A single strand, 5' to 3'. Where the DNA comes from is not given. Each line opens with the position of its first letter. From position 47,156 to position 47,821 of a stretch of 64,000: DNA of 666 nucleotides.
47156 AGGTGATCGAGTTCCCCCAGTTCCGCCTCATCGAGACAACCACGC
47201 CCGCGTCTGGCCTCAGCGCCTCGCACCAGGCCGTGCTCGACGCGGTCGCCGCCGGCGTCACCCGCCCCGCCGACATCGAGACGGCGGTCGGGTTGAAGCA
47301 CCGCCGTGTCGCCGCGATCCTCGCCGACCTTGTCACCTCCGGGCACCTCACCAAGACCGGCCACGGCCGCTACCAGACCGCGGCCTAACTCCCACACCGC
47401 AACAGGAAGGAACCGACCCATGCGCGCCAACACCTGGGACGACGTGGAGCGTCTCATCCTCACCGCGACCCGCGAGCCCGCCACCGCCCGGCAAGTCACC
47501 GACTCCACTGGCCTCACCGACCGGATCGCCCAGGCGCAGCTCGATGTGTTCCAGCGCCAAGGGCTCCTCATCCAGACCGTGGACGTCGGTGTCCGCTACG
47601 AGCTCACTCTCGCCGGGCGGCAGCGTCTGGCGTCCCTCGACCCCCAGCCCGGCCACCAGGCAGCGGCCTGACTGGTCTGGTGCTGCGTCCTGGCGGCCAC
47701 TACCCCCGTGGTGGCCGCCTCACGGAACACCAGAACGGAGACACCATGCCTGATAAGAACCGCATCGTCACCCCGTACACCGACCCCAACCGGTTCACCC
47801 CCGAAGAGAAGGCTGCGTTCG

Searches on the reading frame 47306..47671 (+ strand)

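Call 5: search_protein_families(library=pfam, proteins=[window:47306-47671:+], max_evalue=0.01)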
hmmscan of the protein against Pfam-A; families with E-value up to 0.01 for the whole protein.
window:47306-47671:+ (121 aa): 1 family
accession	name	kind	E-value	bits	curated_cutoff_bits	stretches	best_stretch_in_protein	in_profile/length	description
PF25213.1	HVO_A0261_N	-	0.0049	17.2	35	1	52-106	17-69/86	HVO_A0261 N-terminal domain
